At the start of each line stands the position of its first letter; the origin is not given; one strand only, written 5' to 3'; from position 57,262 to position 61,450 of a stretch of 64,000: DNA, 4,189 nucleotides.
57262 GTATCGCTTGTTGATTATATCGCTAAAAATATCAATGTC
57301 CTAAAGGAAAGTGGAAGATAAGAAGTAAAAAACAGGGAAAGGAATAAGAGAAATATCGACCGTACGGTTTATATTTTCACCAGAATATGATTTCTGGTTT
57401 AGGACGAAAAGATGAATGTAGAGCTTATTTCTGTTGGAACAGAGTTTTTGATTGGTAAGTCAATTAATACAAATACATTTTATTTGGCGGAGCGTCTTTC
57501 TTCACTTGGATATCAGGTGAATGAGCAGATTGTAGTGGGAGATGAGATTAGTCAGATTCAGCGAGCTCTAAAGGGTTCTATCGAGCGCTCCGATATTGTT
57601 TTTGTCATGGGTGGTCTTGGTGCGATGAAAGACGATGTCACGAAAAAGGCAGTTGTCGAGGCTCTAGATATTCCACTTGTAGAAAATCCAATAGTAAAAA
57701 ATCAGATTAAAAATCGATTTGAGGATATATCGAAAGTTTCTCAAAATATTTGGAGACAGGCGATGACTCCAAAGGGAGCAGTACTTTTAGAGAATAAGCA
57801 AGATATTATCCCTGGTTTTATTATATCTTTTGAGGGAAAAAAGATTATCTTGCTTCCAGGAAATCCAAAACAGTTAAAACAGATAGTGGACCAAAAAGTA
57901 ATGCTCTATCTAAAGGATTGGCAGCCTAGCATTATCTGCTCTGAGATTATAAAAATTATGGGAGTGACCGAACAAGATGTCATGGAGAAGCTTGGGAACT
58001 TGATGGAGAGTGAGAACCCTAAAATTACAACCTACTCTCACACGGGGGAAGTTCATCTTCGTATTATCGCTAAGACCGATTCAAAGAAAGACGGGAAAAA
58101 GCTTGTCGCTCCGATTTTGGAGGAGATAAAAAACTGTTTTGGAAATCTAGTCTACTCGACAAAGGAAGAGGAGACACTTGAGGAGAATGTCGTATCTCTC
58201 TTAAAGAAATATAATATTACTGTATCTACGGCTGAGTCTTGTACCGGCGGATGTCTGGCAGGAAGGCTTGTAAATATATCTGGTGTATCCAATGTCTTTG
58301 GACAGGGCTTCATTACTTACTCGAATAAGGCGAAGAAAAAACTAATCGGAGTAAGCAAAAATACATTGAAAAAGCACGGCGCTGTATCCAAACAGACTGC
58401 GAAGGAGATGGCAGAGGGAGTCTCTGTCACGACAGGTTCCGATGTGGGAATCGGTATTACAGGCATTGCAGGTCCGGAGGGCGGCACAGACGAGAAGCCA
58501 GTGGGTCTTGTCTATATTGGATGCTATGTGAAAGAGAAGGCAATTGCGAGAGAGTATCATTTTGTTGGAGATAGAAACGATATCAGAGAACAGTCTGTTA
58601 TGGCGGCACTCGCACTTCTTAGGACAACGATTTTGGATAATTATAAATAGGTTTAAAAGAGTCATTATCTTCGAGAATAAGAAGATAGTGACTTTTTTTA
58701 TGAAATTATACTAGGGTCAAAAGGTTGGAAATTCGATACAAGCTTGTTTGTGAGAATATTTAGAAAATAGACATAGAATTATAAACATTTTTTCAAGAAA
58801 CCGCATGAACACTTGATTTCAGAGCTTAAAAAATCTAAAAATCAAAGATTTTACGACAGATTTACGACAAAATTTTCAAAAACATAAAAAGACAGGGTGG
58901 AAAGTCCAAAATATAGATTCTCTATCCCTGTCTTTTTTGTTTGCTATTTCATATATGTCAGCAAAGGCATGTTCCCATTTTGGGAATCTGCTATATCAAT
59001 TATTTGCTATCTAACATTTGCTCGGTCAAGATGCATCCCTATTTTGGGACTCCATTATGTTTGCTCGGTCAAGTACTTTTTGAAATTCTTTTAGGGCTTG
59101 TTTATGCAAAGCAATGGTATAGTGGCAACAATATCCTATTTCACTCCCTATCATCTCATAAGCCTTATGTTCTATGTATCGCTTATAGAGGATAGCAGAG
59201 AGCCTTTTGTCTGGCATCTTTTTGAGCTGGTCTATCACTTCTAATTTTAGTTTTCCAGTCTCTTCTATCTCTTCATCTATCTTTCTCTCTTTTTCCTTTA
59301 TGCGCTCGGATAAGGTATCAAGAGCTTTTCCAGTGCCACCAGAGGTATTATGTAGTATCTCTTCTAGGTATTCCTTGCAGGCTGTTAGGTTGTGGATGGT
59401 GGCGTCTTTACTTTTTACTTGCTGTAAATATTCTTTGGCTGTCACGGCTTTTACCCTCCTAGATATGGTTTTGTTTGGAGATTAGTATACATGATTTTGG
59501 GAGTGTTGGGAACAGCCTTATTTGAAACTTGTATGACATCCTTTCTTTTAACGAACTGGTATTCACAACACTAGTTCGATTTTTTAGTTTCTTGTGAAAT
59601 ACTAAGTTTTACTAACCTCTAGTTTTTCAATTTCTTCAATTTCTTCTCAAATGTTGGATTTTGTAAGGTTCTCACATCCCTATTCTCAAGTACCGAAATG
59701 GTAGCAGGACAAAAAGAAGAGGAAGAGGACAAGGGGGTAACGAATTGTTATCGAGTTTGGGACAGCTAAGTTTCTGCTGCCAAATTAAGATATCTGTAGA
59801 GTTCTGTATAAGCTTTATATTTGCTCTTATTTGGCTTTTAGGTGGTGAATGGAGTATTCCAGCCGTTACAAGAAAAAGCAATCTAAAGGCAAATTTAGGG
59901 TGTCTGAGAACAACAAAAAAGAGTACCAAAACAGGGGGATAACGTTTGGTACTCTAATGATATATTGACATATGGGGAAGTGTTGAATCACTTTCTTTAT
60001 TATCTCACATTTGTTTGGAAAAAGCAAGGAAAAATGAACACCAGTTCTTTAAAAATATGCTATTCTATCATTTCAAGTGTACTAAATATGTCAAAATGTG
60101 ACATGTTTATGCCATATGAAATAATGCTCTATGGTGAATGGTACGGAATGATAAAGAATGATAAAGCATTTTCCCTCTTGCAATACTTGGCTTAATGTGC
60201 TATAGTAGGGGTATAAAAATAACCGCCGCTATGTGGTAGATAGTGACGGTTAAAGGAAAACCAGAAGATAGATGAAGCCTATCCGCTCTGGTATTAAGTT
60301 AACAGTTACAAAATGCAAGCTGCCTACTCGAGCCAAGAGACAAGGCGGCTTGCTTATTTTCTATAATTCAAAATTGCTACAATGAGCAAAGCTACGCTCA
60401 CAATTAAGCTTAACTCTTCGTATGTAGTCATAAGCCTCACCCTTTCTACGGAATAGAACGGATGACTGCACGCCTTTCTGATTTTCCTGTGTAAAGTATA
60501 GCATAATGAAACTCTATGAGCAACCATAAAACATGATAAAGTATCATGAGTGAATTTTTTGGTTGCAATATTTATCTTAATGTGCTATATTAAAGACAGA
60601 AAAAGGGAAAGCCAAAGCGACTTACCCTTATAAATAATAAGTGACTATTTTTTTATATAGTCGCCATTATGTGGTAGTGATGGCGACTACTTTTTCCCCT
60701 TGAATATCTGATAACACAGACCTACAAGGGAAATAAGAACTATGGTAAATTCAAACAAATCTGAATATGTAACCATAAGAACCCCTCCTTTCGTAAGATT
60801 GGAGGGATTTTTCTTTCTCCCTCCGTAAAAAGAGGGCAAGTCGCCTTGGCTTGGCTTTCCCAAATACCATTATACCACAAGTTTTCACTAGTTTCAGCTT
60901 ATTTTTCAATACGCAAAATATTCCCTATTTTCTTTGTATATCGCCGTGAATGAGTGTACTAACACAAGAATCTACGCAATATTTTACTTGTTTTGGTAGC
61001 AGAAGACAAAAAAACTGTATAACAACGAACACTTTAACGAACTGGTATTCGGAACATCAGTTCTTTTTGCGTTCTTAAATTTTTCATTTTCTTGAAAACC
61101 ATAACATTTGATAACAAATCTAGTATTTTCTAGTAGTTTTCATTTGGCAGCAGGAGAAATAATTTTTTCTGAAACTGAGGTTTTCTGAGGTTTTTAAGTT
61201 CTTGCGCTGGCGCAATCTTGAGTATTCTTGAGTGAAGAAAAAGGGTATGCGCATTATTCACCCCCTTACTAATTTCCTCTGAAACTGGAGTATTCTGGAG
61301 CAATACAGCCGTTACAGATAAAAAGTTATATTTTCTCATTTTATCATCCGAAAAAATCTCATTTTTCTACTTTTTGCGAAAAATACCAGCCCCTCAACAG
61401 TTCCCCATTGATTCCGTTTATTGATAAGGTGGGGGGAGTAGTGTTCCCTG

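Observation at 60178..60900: Two tandem, unannotated BsrG/SR4-like type I toxin-antitoxin modules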

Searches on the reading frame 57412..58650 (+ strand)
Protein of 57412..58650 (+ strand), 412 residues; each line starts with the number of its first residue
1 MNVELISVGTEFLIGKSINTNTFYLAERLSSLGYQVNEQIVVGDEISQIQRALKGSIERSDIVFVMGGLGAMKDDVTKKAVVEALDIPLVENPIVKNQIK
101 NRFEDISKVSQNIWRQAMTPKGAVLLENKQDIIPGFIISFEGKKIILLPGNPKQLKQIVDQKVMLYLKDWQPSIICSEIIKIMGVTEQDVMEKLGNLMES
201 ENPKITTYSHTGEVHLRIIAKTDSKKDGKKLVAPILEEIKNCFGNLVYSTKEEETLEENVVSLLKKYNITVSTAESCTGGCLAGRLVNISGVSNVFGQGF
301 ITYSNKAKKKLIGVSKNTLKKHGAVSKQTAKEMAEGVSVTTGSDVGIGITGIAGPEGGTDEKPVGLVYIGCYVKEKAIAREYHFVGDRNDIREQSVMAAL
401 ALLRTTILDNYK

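Call 44: search_protein_families(library=pfam, proteins=[window:57412-58650:+], max_evalue=0.001)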
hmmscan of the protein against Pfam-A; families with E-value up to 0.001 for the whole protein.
window:57412-58650:+ (412 aa): 3 families
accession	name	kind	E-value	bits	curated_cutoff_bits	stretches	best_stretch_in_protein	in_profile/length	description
PF02464.23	CinA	-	3.3e-58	196.1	23.5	1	254-406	2-154/155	Competence-damaged protein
PF00994.29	MoCF_biosynth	-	2.4e-28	99.1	26.6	1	5-164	2-139/144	Probable molybdopterin binding domain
PF18146.6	CinA_KH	-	1.1e-19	70.8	27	1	177-248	1-72/73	Damage-inducible protein CinA KH domain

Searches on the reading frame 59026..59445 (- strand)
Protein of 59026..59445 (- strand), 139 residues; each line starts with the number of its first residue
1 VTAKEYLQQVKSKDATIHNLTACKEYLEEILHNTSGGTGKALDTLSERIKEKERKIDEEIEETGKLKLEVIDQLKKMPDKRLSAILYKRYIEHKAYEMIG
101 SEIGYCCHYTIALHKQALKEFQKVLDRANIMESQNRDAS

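Call 44: search_protein_families(library=pfam, proteins=[window:59026-59445:-], max_evalue=0.001)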
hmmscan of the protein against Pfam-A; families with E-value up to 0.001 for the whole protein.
window:59026-59445:- (139 aa): 0 families

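Call 94: search_protein_families(library=phrogs, proteins=[window:59026-59445:-], max_evalue=0.001)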
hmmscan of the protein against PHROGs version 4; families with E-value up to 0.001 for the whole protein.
window:59026-59445:- (139 aa): 1 family
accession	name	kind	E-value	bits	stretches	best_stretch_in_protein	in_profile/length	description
phrog_36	-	transcription regulation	1.7e-11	45.2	1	1-128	54-190/220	transcriptional regulator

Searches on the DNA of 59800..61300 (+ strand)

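Call 6: search_rna_families(source=window, start=59800, end=61300, threshold=evalue, max_evalue=10, show_alignments=3)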
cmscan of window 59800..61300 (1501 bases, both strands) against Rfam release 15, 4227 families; matches with E-value up to 10: 14.
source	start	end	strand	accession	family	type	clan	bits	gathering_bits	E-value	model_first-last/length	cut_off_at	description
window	60596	60860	-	RF00645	MIR169_2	Gene; miRNA;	CL00098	29.6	50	1.8e-05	1-118/118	no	MIR169_2 microRNA precursor family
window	60361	60510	-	RF01492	rli28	Gene; sRNA;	-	27.7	45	0.45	1-186/186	no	Listeria sRNA rli28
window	60694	60815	+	RF00515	PyrR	Cis-reg;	-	27.5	54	0.27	1-115/115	no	PyrR binding site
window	60475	60629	-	RF02527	SSRC38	Gene; sRNA;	-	24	80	0.13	1-166/166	no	Streptococcus sRNA SSRC38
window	60603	60687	+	RF02822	Srn266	Gene; sRNA;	-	21.6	63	1.2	1-112/112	no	Streptococcus RNA 266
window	60310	60407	+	RF02900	AaHKsRNA82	Gene; sRNA;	-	20.9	51.4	3.6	1-81/81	no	Aggregatibacter sRNA 82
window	60598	60862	+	RF00645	MIR169_2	Gene; miRNA;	CL00098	20.3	50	0.031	1-118/118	no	MIR169_2 microRNA precursor family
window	60690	60819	+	RF01772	rnk_pseudo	Cis-reg; leader;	-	18.3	55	4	1-108/108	no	Pseudomonas rnk leader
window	61027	61051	-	RF01106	SBWMV1_UPD-PKb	Cis-reg;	-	18.2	38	9.3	1-25/25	no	Pseudoknot of upstream pseudoknot domain (UPD) of the 3'UTR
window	59982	60072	-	RF01797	fstAT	Gene; antitoxin;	-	17.4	72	6.3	1-94/94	no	Fst antitoxin sRNA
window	60701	60811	+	RF01393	isrJ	Gene; sRNA;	-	15.4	37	8.9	1-75/75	no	isrJ Hfq binding RNA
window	60030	60104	-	RF00026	U6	Gene; snRNA; splicing;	CL00009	14.9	44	1.5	1-105/105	no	U6 spliceosomal RNA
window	60361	60426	-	RF00644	mir-27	Gene; miRNA;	-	14.7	48.5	4.6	1-80/80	no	mir-27 microRNA precursor family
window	59915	60077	-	RF01460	rliH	Gene; sRNA;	-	11.1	100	2.6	1-429/429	no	Listeria sRNA rliH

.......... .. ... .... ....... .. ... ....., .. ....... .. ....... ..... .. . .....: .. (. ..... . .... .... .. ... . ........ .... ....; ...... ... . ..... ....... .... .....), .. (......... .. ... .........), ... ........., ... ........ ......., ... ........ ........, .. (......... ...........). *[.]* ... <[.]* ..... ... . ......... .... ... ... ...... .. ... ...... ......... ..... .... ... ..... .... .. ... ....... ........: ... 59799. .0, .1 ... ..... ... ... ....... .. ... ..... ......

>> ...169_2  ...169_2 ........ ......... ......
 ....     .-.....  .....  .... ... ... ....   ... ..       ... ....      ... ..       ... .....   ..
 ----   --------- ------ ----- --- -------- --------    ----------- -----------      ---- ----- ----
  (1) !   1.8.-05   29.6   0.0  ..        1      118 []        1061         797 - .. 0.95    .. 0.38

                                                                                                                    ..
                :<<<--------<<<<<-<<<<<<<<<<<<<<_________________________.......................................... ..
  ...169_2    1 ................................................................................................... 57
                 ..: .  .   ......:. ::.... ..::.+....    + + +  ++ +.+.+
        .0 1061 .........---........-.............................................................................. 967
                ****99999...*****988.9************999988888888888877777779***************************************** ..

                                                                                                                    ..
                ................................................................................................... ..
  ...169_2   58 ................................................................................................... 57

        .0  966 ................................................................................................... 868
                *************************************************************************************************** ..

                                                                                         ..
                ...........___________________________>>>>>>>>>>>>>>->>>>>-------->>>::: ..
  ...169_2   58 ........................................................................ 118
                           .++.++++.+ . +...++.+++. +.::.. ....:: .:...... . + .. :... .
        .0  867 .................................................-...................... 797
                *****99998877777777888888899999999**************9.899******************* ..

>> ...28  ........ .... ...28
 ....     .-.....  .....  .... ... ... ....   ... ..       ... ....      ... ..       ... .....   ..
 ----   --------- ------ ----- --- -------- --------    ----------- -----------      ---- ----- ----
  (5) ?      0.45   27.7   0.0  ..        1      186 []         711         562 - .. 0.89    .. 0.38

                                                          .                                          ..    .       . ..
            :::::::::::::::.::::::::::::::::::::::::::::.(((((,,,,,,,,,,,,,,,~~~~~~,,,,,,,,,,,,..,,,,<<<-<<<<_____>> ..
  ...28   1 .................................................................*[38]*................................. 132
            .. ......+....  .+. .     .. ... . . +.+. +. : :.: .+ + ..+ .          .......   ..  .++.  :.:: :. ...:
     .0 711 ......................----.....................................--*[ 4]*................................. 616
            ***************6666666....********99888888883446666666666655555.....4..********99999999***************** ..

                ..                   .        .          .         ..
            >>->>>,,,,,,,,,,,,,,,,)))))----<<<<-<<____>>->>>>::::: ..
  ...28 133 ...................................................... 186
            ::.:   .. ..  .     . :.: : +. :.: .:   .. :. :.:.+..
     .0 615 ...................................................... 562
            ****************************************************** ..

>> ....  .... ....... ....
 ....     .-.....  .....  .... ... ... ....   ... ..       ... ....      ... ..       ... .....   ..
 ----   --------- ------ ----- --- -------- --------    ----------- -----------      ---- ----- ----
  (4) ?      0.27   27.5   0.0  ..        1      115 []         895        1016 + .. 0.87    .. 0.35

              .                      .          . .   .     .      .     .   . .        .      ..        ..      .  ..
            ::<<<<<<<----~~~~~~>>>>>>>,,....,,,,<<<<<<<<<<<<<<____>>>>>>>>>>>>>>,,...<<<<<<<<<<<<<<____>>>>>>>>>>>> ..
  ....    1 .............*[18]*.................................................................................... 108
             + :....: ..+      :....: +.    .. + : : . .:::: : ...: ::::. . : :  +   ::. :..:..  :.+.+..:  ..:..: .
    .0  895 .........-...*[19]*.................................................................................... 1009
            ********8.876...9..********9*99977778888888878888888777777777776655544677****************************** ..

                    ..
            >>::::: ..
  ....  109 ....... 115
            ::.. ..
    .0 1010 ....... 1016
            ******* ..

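Call 9: search_dna_similar(query=window:59900-61200:+, collection=plasmids, mode=distant, max_rows=25)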
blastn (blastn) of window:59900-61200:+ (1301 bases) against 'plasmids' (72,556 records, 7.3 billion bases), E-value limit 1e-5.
No match.

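Call 10: search_dna_similar(query=window:59900-61200:+, collection=phages, mode=distant, max_rows=15)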
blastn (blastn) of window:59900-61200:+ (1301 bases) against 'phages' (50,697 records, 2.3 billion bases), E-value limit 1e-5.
No match.

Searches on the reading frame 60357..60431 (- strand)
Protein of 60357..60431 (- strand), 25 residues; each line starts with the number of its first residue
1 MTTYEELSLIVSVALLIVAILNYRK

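Call 3: search_protein_families(library=pfam, proteins=[window:60357-60431:-], max_evalue=10)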
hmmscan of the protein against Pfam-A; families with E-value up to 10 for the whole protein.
seq(25 aa): 1 family
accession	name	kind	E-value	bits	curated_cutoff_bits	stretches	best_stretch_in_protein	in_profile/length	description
PF16935.10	Hol_Tox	-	0.00029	21.1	23.3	1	1-23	1-23/34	Putative Holin-like Toxin (Hol-Tox)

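Call 4: search_protein_families(library=ncbifam, proteins=[window:60357-60431:-], max_evalue=10)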
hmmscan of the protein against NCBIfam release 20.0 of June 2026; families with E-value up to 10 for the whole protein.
seq(25 aa): 0 families

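Call 51: search_dna_similar(query=window:60357-60431:-, collection=phages, mode=protein, max_evalue=10, max_rows=25)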
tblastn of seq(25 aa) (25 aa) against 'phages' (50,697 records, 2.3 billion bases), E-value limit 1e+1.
No match.

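Call 80: search_protein_families(library=phrogs, proteins=[window:60357-60431:-], max_evalue=1)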
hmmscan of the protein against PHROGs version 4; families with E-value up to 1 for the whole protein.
seq(25 aa): 2 families
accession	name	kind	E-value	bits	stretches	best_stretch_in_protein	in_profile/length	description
phrog_9488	-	unknown function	1.5e-05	25.7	1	1-25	1-25/27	-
phrog_32223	-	unknown function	0.089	14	1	5-23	8-26/52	-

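Call 81: search_protein_families(library=padloc, proteins=[window:60357-60431:-], max_evalue=1)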
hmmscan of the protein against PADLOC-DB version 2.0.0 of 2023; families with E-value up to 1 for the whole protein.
seq(25 aa): 0 families

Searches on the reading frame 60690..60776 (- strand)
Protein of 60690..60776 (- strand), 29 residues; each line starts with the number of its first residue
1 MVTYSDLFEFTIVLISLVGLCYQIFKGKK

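Call 3: search_protein_families(library=pfam, proteins=[window:60690-60776:-], max_evalue=10)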
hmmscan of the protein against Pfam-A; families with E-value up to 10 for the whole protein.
seq(29 aa): 2 families
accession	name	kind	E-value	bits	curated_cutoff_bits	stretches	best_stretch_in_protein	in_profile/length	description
PF16935.10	Hol_Tox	-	0.015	15.6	23.3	1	1-27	1-31/34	Putative Holin-like Toxin (Hol-Tox)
PF22812.1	CR_prot_dom_plant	-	0.29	12.1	34.1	1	12-29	54-71/71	Plant cysteine-rich protein domain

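Call 4: search_protein_families(library=ncbifam, proteins=[window:60690-60776:-], max_evalue=10)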
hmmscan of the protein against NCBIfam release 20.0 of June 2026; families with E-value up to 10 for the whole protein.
seq(29 aa): 0 families

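Call 20: list_cluster_members(proteins=[window:60690-60776:-, window:60357-60431:-, P0015, P0004])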
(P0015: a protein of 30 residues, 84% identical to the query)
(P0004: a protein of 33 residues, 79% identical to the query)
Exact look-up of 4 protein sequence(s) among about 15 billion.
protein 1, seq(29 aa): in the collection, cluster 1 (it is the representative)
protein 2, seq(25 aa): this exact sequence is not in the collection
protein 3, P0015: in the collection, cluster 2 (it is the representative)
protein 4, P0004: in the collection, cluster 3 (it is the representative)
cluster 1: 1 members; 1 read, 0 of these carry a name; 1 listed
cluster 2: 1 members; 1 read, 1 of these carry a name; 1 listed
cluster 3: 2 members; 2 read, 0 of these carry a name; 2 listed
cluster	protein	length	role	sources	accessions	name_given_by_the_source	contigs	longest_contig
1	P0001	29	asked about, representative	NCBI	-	-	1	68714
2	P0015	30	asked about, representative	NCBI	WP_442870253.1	putative holin-like toxin [Blautia sp.]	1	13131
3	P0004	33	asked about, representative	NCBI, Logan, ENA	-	-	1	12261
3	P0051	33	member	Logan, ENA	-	-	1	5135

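Call 52: search_dna_similar(query=window:60690-60776:-, collection=phages, mode=protein, max_evalue=10, max_rows=25)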
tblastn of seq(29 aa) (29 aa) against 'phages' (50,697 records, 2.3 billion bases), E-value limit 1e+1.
Records with a match: 3; places in all: 3; records where one place covers at least 80% of the query: 0.
Best place of each record, by identity: 60-80% 1; <60% 2.
By first word of the organism name: Streptococcus 3.
By host as written in the record: Streptococcus urinalis 2285-97 1; Streptococcus porcinus SRR067676 1; Streptococcus porcinus Jelinkova_176 1.
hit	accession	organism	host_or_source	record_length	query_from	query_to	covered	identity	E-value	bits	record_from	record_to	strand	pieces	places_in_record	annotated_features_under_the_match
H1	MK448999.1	Streptococcus phage Javan638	Streptococcus urinalis 2285-97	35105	7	29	79%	60.0%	4e+0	28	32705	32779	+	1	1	none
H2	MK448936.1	Streptococcus phage Javan426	Streptococcus porcinus SRR067676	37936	7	29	79%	56.0%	1e+1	27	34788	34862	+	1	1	none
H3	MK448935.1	Streptococcus phage Javan424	Streptococcus porcinus Jelinkova_176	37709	7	29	79%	56.0%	1e+1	27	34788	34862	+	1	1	none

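Call 80: search_protein_families(library=phrogs, proteins=[window:60690-60776:-], max_evalue=1)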
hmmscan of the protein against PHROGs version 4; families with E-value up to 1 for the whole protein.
seq(29 aa): 1 family
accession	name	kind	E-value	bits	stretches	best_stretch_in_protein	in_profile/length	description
phrog_3488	-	lysis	0.038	15.2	1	1-22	14-35/44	holin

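Call 81: search_protein_families(library=padloc, proteins=[window:60690-60776:-], max_evalue=1)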
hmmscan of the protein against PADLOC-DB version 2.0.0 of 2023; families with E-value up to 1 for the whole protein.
seq(29 aa): 0 families
